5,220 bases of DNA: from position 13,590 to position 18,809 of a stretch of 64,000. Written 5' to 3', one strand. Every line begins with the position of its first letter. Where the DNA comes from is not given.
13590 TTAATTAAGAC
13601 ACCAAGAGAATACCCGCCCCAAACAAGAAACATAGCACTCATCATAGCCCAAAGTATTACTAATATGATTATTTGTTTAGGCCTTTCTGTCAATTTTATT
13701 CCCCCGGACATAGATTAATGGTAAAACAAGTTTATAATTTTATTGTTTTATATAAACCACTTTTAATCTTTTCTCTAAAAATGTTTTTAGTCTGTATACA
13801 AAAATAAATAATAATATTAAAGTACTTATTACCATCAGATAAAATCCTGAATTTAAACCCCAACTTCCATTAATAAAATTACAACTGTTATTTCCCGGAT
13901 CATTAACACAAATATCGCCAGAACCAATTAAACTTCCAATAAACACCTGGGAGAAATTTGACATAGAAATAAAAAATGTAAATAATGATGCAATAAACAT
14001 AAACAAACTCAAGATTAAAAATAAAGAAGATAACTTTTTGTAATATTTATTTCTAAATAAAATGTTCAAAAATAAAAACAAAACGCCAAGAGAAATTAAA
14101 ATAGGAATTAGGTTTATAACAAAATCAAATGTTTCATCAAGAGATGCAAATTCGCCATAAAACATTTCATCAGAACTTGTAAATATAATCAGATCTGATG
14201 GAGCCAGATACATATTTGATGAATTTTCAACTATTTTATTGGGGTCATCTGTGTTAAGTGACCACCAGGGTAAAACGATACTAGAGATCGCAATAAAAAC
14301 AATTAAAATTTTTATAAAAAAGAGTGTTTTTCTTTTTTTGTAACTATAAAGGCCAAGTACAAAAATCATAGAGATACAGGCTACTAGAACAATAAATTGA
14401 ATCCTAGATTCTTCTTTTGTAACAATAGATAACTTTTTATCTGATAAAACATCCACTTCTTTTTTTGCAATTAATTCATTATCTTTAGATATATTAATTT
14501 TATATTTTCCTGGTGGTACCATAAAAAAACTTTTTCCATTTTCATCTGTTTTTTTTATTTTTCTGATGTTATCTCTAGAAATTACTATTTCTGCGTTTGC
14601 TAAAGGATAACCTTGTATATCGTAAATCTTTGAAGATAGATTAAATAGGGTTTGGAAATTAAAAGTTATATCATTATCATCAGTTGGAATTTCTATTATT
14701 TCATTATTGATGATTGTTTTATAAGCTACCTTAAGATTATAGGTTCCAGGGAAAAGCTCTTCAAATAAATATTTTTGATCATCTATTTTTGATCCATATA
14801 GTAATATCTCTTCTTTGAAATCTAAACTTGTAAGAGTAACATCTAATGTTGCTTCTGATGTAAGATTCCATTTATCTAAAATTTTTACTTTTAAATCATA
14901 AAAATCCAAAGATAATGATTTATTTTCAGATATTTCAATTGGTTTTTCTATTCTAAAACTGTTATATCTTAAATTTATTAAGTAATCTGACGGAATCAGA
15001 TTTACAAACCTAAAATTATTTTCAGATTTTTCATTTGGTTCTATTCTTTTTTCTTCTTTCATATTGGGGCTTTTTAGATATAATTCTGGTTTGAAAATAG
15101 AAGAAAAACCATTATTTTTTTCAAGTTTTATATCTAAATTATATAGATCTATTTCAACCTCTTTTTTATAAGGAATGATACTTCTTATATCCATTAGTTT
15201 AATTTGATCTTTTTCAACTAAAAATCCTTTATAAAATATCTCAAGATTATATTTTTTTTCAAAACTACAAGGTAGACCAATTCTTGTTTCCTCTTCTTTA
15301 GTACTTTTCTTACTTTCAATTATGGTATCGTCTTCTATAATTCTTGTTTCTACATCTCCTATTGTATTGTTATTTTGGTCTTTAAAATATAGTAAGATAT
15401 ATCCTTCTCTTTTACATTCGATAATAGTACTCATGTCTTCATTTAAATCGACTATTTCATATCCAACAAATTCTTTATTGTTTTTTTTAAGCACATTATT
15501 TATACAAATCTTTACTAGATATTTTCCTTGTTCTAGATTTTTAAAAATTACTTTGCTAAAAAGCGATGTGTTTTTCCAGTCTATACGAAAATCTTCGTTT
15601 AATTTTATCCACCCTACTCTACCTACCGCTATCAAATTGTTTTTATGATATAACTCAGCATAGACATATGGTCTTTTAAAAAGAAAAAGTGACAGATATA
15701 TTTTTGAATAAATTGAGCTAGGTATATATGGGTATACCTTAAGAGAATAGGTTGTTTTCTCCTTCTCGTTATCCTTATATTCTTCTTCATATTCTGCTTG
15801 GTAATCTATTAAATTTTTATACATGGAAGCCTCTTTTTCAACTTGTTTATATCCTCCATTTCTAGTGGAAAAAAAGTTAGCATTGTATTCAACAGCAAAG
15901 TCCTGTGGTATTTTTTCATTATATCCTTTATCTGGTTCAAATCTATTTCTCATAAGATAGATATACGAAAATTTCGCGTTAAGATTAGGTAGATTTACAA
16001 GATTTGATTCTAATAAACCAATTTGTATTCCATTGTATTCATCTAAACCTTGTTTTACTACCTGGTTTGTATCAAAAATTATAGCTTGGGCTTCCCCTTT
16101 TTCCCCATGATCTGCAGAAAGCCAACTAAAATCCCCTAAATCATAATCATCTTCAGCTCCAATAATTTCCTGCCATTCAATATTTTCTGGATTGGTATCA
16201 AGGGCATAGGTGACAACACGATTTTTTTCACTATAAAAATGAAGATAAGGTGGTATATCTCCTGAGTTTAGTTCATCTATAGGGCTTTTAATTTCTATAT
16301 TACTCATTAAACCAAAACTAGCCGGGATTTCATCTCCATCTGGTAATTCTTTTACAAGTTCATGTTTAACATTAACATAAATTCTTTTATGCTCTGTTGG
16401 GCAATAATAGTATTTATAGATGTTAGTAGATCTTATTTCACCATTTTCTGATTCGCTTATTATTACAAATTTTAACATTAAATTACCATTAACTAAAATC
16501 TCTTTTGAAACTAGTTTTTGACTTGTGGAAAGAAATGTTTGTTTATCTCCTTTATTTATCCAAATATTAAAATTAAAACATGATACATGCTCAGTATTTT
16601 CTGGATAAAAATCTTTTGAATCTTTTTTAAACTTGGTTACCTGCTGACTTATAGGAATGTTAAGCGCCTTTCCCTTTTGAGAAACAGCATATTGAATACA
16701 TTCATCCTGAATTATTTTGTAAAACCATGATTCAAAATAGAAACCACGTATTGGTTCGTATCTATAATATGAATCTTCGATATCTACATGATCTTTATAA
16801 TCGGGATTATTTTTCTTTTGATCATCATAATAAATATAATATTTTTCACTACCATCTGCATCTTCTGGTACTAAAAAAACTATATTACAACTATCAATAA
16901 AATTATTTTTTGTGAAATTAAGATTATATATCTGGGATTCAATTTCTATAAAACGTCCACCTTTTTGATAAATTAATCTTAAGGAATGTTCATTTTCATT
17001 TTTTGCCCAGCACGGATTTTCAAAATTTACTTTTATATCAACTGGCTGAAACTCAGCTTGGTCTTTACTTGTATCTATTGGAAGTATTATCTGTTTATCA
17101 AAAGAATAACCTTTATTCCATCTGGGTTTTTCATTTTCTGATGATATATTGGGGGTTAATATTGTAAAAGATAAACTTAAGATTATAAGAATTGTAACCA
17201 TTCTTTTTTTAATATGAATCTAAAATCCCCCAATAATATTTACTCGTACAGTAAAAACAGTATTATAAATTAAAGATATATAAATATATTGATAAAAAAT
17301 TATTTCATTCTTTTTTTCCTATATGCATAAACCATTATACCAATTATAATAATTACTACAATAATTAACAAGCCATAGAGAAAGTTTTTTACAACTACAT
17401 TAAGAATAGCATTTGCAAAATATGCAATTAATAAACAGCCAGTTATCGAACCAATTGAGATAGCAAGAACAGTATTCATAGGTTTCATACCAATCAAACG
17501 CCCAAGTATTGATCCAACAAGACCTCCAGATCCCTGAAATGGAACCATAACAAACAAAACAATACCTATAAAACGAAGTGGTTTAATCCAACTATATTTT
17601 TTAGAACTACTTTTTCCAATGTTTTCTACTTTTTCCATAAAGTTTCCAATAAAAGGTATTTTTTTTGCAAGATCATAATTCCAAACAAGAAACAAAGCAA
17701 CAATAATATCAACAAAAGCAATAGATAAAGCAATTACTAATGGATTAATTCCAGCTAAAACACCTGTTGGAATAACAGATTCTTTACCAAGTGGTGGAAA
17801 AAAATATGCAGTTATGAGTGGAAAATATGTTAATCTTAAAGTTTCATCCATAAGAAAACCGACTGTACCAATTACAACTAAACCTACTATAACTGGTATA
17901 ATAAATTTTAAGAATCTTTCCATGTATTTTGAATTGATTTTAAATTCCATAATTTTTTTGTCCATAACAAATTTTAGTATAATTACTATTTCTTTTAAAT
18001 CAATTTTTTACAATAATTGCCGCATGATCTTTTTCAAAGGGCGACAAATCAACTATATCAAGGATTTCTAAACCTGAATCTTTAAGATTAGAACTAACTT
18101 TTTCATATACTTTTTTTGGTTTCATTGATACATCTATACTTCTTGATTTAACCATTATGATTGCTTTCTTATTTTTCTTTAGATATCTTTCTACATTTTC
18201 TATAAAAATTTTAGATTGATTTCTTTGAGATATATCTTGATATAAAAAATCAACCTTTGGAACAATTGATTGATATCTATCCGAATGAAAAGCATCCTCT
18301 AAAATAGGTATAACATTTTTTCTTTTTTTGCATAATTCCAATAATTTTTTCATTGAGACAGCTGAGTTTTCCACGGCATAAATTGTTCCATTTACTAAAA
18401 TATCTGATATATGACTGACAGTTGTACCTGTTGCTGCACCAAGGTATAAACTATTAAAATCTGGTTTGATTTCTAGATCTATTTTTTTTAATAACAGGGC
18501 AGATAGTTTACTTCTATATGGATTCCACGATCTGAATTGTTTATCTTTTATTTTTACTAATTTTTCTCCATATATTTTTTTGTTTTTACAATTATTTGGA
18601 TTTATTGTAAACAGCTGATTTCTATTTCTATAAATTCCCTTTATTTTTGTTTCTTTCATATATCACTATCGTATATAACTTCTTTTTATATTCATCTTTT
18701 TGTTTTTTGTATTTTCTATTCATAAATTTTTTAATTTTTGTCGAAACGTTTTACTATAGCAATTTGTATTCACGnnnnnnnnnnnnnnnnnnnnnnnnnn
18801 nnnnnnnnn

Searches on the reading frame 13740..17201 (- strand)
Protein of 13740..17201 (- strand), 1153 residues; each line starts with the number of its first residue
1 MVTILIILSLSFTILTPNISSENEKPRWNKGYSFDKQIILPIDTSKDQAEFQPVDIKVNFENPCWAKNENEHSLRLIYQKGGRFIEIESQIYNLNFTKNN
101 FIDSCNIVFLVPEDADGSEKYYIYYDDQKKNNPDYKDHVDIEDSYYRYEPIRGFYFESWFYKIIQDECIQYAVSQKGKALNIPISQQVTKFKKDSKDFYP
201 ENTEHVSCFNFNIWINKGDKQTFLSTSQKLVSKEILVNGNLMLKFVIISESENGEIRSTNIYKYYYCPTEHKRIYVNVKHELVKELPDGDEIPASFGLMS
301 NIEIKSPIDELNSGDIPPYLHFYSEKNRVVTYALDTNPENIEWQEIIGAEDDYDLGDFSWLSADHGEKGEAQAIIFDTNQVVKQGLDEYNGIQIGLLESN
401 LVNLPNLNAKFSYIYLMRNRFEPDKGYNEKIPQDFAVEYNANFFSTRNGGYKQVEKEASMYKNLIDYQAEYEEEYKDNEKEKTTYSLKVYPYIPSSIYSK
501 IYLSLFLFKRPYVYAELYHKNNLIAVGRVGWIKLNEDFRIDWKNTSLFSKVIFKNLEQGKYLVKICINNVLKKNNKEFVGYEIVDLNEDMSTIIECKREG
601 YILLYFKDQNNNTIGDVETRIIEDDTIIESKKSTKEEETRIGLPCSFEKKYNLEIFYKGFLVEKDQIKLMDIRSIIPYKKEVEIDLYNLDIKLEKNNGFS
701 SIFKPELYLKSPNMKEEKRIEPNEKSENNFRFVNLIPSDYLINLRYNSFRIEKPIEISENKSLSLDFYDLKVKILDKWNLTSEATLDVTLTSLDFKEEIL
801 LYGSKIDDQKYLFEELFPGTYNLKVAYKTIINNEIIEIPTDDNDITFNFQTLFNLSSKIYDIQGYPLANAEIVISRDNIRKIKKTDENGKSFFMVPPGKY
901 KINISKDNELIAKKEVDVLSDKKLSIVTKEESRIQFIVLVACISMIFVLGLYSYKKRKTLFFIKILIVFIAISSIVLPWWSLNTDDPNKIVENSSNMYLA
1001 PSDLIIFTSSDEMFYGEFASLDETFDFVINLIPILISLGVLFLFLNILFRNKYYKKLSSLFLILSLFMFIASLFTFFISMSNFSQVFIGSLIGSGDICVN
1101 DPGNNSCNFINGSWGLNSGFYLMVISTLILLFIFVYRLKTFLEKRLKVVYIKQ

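Call 26: search_protein_families(library=pfam, proteins=[window:13740-17201:-], max_evalue=0.001)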
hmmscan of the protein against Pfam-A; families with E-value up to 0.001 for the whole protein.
window:13740-17201:- (1153 aa): 2 families
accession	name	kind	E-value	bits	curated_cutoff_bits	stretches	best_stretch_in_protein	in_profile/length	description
PF13620.12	CarboxypepD_reg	-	8.3e-07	29.7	32.3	0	858-921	5-72/82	Carboxypeptidase regulatory-like domain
PF17210.9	SdrD_B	-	0.00046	20.8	29.7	0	875-919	34-79/112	SdrD B-like domain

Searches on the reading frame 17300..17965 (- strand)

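Call 26: search_protein_families(library=pfam, proteins=[window:17300-17965:-], max_evalue=0.001)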
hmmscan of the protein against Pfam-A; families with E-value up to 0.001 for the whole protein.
window:17300-17965:- (221 aa): 1 family
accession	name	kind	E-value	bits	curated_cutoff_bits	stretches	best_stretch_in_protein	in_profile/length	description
PF06695.16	Sm_multidrug_ex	-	5.6e-17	62.9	30.7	1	64-177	5-119/121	Putative small multi-drug export protein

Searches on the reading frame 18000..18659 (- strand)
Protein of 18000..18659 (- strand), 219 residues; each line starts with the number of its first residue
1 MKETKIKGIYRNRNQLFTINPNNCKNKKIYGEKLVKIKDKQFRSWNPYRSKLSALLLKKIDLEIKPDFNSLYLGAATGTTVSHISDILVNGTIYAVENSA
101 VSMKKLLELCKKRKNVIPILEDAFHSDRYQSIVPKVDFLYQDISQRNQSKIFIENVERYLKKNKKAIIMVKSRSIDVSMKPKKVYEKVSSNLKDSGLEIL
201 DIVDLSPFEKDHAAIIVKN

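Call 26: search_protein_families(library=pfam, proteins=[window:18000-18659:-], max_evalue=0.001)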
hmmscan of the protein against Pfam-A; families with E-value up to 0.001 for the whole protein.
window:18000-18659:- (219 aa): 1 family
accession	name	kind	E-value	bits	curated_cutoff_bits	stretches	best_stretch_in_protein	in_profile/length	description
PF01269.23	Fibrillarin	-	4.2e-73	245.7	27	1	3-218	4-224/227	Fibrillarin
